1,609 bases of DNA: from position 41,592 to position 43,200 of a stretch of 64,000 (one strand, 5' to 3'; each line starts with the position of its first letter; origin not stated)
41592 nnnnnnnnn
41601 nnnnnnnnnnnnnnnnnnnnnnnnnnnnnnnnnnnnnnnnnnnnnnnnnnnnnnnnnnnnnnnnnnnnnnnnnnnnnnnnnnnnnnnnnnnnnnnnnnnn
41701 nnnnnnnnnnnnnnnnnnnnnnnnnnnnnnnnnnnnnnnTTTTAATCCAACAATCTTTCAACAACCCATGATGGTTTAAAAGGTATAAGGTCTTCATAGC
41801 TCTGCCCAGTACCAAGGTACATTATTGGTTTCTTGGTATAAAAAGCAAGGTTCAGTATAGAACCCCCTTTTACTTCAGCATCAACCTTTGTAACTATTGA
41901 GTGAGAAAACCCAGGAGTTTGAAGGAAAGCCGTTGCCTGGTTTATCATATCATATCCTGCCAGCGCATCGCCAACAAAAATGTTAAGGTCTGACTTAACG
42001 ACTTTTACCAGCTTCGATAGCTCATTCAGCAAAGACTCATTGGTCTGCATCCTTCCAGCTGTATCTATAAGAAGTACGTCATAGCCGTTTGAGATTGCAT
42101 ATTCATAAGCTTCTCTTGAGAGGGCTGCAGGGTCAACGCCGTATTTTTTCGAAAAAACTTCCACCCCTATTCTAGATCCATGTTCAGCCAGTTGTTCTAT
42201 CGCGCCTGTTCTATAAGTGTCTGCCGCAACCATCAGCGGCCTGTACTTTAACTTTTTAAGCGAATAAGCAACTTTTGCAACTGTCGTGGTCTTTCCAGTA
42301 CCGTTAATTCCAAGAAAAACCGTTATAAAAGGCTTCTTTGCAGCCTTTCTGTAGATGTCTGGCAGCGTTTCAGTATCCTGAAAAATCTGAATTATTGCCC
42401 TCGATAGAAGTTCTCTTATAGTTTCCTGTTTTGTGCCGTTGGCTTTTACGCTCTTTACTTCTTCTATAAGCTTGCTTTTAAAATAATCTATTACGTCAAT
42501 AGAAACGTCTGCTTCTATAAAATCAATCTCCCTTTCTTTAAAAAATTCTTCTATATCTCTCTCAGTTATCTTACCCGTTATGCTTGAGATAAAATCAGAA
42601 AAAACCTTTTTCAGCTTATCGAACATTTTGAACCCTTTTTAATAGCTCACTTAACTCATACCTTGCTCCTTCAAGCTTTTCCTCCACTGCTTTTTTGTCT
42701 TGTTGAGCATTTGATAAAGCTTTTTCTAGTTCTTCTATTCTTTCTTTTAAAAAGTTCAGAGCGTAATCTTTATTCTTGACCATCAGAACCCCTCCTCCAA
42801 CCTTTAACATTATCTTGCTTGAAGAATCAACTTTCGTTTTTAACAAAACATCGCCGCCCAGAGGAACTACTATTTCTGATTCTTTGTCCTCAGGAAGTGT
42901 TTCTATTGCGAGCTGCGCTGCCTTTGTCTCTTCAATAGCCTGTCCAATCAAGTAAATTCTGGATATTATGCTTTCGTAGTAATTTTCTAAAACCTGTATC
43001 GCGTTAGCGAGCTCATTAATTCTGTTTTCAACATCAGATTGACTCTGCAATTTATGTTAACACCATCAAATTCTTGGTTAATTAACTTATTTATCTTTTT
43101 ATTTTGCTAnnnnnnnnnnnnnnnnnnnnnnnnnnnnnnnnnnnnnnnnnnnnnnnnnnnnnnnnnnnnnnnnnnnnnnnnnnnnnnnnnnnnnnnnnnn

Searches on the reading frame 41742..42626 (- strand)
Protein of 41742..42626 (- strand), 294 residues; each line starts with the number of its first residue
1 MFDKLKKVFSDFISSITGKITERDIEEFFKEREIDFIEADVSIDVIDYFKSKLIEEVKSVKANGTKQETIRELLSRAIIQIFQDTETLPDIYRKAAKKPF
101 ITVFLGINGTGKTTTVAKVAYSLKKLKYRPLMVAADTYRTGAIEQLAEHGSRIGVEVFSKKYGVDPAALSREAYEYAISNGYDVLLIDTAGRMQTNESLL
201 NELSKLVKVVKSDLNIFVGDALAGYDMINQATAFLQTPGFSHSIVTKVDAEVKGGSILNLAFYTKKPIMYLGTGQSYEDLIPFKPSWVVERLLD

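Call 70: search_protein_families(library=pfam, proteins=[window:41742-42626:-], max_evalue=0.01)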
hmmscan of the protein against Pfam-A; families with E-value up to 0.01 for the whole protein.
window:41742-42626:- (294 aa): 10 families
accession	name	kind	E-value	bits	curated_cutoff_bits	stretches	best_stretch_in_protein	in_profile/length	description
PF00448.28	SRP54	-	5.1e-65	219.2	22.7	1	100-294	2-196/196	SRP54-type protein, GTPase domain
PF02881.24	SRP54_N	-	2e-06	28.3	22.4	1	4-74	4-71/75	SRP54-type protein, helical bundle domain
PF25199.1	nSTAND_NTPase5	-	7.5e-05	23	34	1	69-149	10-93/145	Novel STAND NTPase 5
PF13401.12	AAA_22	-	0.00014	22.6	27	1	101-209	7-110/130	AAA domain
PF13245.12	AAA_19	-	0.00025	21.7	25.1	1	101-221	13-126/134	AAA domain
PF01656.29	CbiA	-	0.0003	21.2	25.4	1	109-201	9-67/125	CobQ/CobB/MinD/ParA nucleotide binding domain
PF13604.12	AAA_30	-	0.00035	20.8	27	1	93-220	11-124/191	AAA domain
PF06414.18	Zeta_toxin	-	0.00041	20.3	22.3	1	95-199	12-113/199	Zeta toxin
PF00004.35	AAA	-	0.0032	18.3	21.2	0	103-213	2-98/131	ATPase family associated with various cellular activities (AAA)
PF13614.12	AAA_31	-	0.0032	17.9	27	0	109-139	12-42/177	AAA domain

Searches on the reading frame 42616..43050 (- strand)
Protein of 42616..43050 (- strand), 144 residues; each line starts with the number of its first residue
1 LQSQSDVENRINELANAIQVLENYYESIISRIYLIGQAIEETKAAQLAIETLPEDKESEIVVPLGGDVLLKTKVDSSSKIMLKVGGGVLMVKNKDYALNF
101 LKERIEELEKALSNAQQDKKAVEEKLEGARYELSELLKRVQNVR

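Call 70: search_protein_families(library=pfam, proteins=[window:42616-43050:-], max_evalue=0.01)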
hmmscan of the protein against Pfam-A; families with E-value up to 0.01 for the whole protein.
window:42616-43050:- (144 aa): 2 families
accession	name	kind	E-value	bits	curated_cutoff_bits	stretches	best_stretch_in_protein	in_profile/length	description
PF02996.22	Prefoldin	-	3e-16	59.9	23.2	1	26-137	6-118/120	Prefoldin subunit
PF01920.25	Prefoldin_2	-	2.7e-09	37.4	27.6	1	73-138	40-104/106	Prefoldin subunit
